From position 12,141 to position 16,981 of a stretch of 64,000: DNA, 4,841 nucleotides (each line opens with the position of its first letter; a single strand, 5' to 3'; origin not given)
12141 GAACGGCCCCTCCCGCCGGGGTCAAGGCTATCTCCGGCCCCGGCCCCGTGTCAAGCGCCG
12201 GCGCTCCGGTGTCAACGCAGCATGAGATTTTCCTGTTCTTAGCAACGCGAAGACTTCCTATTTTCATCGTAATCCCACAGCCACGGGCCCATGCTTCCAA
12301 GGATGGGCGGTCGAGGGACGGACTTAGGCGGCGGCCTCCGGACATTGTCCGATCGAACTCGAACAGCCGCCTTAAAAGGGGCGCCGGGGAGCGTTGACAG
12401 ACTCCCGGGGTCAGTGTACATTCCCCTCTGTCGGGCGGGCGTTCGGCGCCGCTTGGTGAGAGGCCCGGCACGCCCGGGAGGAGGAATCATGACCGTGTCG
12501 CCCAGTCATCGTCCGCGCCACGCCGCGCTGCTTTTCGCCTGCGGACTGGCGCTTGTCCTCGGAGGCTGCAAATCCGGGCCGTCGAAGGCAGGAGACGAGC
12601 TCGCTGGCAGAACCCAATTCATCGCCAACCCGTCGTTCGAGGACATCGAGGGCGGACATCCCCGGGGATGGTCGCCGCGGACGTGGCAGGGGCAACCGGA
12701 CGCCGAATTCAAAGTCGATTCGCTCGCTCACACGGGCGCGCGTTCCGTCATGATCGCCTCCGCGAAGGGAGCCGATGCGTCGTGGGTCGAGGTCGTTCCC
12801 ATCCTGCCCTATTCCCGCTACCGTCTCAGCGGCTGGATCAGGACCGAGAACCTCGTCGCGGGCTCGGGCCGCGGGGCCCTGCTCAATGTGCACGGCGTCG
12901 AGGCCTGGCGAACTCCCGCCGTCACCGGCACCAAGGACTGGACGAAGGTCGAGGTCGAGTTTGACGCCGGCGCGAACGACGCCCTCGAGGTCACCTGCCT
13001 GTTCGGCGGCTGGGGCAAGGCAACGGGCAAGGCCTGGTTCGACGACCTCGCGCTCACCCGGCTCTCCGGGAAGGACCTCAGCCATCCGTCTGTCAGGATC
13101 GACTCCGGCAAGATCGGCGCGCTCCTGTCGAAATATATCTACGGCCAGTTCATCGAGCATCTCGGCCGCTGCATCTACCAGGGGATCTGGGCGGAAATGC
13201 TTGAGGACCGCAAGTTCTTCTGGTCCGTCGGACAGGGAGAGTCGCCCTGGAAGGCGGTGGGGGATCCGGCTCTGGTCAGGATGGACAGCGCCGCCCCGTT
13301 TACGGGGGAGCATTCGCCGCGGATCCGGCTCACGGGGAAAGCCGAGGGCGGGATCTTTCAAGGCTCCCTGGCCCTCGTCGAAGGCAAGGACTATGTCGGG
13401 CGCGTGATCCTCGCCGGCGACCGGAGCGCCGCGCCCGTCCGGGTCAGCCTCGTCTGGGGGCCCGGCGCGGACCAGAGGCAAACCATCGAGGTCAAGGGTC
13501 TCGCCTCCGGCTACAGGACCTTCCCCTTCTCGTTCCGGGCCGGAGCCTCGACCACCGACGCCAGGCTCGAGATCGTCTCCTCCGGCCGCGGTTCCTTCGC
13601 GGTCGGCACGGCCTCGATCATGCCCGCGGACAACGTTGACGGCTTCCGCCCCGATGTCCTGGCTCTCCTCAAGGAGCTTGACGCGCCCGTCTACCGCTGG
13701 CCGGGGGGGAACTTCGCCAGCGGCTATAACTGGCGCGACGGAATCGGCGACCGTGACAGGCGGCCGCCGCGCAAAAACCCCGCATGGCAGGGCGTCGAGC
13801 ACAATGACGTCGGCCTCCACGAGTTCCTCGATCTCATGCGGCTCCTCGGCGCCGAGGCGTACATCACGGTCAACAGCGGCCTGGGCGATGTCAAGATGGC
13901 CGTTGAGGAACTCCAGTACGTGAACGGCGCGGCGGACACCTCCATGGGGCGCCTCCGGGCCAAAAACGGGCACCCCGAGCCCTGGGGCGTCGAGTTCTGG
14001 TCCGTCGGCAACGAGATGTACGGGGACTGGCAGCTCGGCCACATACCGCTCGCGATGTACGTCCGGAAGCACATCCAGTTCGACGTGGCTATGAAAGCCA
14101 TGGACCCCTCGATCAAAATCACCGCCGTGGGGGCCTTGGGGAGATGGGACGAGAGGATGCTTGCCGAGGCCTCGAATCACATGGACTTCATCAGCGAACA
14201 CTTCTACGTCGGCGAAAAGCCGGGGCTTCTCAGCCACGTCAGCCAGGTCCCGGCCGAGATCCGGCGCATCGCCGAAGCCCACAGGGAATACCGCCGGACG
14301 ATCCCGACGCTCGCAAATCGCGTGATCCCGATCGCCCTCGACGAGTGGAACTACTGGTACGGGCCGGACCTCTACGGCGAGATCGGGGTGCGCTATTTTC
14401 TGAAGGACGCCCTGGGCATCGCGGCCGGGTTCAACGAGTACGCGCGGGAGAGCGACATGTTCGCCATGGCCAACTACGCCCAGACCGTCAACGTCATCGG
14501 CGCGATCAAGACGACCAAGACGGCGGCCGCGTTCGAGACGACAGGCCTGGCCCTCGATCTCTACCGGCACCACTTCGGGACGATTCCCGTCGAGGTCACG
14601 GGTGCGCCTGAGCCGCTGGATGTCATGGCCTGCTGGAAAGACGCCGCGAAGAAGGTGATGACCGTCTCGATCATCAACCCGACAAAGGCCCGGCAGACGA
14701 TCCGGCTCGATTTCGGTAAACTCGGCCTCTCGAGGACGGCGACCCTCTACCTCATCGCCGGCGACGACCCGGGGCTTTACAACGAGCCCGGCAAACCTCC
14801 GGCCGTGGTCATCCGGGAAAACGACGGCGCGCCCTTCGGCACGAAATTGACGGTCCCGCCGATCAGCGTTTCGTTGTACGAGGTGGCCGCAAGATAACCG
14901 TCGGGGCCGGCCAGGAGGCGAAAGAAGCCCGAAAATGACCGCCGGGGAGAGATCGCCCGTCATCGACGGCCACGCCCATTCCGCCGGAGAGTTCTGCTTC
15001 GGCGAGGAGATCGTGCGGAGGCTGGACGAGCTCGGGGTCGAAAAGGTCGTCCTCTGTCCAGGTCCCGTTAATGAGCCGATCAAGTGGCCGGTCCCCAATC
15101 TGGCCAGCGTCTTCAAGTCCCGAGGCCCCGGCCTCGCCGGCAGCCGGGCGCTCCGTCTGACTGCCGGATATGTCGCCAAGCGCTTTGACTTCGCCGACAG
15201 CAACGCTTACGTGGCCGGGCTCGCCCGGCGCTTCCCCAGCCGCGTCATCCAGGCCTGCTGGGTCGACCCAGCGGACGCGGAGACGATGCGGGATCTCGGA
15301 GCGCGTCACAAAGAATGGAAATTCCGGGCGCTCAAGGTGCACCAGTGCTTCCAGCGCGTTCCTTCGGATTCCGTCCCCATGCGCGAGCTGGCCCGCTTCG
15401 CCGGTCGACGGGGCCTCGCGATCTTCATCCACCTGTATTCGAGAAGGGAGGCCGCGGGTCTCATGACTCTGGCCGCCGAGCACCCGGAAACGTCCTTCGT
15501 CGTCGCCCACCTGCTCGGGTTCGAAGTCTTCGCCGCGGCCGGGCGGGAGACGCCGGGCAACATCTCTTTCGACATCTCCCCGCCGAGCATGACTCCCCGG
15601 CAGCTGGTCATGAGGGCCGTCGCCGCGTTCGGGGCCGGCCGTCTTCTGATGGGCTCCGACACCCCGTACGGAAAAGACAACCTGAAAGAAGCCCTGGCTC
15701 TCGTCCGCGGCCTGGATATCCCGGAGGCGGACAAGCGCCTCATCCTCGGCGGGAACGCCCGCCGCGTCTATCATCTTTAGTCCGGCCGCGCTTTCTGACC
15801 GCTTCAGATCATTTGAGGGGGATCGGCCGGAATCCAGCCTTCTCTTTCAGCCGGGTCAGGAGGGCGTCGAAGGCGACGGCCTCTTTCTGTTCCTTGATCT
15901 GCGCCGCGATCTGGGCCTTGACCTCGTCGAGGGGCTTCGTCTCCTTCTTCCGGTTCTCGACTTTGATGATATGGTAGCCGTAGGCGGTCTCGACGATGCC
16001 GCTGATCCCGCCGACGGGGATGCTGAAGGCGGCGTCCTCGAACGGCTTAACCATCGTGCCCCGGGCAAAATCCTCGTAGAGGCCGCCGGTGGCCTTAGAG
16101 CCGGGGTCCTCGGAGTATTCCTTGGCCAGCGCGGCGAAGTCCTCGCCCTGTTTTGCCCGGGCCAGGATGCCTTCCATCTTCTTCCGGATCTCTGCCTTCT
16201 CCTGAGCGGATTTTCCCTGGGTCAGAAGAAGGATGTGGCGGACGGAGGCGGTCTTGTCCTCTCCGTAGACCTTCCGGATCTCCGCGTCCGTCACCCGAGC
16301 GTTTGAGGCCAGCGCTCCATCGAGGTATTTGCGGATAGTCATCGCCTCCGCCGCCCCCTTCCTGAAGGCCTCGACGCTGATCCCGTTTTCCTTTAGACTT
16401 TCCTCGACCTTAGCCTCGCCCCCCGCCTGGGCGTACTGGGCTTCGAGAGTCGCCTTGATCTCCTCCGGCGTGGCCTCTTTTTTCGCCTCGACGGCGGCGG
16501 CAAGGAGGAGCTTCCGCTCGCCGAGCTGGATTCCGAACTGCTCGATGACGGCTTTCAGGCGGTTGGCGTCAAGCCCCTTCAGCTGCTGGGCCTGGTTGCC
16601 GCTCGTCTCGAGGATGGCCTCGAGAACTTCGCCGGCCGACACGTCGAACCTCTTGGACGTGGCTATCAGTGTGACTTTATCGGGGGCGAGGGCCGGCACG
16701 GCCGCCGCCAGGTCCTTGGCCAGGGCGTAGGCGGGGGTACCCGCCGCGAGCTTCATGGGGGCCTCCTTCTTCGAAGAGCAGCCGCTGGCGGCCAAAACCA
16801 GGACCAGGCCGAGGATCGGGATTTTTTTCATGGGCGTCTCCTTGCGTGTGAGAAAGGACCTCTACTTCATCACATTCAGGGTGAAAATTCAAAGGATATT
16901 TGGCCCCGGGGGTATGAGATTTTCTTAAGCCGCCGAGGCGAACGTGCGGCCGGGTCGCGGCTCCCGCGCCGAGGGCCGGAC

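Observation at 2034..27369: L-arabinofuranoside utilisation locus with three GH127 paralogs plus GH51, a BNR beta-propeller and an araB-araD-isomerase operon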

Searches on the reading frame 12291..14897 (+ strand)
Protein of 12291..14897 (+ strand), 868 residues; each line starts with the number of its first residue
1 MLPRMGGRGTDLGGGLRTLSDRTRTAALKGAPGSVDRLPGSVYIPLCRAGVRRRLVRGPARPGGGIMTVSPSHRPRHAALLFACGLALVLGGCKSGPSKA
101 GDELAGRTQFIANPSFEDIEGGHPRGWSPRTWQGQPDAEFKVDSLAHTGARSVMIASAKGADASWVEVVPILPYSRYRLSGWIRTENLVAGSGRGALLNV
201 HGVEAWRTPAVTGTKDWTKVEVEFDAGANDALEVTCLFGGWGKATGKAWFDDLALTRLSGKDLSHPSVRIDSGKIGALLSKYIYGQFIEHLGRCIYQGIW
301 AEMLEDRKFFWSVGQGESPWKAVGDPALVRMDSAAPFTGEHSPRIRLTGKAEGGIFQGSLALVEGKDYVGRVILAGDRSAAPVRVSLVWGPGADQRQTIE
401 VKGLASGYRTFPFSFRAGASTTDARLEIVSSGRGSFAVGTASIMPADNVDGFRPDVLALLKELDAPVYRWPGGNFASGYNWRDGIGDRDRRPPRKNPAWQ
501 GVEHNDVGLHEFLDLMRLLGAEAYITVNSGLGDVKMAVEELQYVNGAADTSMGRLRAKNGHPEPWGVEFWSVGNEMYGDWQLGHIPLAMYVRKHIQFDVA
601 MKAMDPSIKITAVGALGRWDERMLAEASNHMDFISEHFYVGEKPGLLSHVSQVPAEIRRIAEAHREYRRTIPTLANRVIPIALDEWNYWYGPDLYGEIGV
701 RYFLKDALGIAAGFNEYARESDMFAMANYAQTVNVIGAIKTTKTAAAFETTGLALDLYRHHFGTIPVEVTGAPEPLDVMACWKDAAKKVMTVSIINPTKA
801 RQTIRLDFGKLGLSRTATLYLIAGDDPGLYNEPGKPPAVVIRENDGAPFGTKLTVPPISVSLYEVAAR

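Call 5: search_protein_families(library=pfam, proteins=[window:12291-14897:+])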
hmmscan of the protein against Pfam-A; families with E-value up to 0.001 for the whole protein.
window:12291-14897:+ (868 aa): 2 families
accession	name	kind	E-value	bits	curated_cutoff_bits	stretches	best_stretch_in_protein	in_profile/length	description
PF06964.18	Alpha-L-AF_C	-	1.2e-17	65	27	1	684-859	1-165/165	Alpha-L-arabinofuranosidase C-terminal domain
PF22848.2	ASD1_dom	-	0.00012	22.1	22.2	0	540-576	113-150/239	Alpha-L-arabinofuranosidase 1 domain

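Call 7: search_protein_families(library=ncbifam, proteins=[window:12291-14897:+], max_evalue=0.01)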
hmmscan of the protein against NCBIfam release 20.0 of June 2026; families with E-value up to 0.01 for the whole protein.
window:12291-14897:+ (868 aa): 1 family
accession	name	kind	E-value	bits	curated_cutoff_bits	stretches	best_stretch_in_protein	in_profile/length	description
NF051901.1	ArabsyFurArfAAgro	equivalog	3.6e-68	230.7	625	2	448-751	45-372/502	arabinosylfuranosidase ArfA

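Call 21: search_solved_structures(query=window:12291-14897:+, max_evalue=0.001)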
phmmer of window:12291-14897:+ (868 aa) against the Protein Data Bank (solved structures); distinct sequences matched with E-value up to 0.001: 18.
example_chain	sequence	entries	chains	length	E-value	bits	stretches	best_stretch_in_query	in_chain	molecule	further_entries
3s2c_A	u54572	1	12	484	4.8e-78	266.5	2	445-766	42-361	Alpha-N-arabinofuranosidase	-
3ug3_A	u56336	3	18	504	2.4e-77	264.2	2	445-767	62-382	Alpha-L-arabinofuranosidase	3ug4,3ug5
4atw_A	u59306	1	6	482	3.6e-77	263.6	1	445-767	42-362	ALPHA-L-ARABINOFURANOSIDASE DOMAIN PROTEIN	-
1pz3_A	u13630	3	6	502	9.3e-55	189.4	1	447-751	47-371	Alpha-L-arabinofuranosidase | Intracellular exo-alpha-(1->5)-L-arabinofuranosidase | GH51 a-l-arabinofuranosidase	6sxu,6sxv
1pz2_A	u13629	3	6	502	6.4e-54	186.6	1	447-751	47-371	Alpha-L-arabinofuranosidase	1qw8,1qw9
8i0a_A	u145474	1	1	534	6.5e-54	186.6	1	450-759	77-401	alpha-L-arabinofuranosidase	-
2vrk_A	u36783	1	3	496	3.2e-48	167.8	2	444-866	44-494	ALPHA-L-ARABINOFURANOSIDASE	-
2c7f_A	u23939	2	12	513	3.7e-48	167.6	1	448-744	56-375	ALPHA-L-ARABINOFURANOSIDASE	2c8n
2y2w_A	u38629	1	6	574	3.9e-48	167.5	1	445-693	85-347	ARABINOFURANOSIDASE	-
5o7z_A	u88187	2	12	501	4.1e-48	167.4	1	448-744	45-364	Intracellular exo-alpha-(1->5)-L-arabinofuranosidase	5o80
2vrq_A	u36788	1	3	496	7e-48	166.6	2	444-866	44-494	ALPHA-L-ARABINOFURANOSIDASE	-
5o81_A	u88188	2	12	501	2.7e-47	164.7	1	448-744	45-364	Intracellular exo-alpha-(1->5)-L-arabinofuranosidase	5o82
6zt6_A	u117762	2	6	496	3.6e-47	164.3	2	444-866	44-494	Alpha-L-arabinofuranosidase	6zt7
6zt8_A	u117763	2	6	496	4.7e-47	163.9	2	444-866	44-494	Alpha-L-arabinofuranosidase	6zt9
6zta_A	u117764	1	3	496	9.4e-47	162.9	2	444-866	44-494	Alpha-L-arabinofuranosidase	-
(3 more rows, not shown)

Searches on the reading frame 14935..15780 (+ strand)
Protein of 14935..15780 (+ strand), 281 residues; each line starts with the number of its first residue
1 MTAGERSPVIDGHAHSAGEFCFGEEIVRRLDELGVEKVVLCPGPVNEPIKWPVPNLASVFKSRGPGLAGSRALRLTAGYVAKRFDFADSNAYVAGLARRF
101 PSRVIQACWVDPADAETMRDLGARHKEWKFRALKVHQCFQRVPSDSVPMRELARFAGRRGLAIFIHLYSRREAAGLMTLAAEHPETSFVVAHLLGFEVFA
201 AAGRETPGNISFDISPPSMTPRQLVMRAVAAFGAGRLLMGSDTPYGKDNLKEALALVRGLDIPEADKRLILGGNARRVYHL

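Call 5: search_protein_families(library=pfam, proteins=[window:14935-15780:+])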
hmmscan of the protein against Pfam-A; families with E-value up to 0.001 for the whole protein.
window:14935-15780:+ (281 aa): 2 families
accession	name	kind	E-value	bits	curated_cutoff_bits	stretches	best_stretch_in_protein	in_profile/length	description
PF04909.20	Amidohydro_2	-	6.6e-17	62.6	26.4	1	77-281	54-289/289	Amidohydrolase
PF01026.27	TatD_DNase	-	0.00035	20.5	27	1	10-250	1-211/253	TatD related DNase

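Call 7: search_protein_families(library=ncbifam, proteins=[window:14935-15780:+], max_evalue=0.01)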
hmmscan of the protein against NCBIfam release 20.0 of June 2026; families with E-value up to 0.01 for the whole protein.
window:14935-15780:+ (281 aa): 0 families

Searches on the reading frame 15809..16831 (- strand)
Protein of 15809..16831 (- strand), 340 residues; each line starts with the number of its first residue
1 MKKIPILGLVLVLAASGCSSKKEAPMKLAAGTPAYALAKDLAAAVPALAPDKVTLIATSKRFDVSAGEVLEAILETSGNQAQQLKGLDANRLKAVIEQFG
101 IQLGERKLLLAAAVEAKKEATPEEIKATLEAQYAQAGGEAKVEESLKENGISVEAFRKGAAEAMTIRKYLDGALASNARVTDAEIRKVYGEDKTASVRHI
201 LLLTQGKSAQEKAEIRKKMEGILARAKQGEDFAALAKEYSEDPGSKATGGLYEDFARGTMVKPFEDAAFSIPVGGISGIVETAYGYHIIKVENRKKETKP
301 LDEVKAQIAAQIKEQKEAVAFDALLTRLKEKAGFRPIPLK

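Call 5: search_protein_families(library=pfam, proteins=[window:15809-16831:-])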
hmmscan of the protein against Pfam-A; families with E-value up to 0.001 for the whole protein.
window:15809-16831:- (340 aa): 4 families
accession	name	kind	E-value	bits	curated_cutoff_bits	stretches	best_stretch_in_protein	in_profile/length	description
PF13616.12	Rotamase_3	-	1.8e-33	116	22.5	1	192-294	13-115/116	PPIC-type PPIASE domain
PF00639.27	Rotamase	-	3.7e-27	95.6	21.7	1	199-292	1-96/97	PPIC-type PPIASE domain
PF13145.12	Rotamase_2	-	1.2e-14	55.6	27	1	180-305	1-120/121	PPIC-type PPIASE domain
PF13624.11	SurA_N_3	-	0.00096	19.5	27.2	0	64-169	49-161/162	SurA-like N-terminal domain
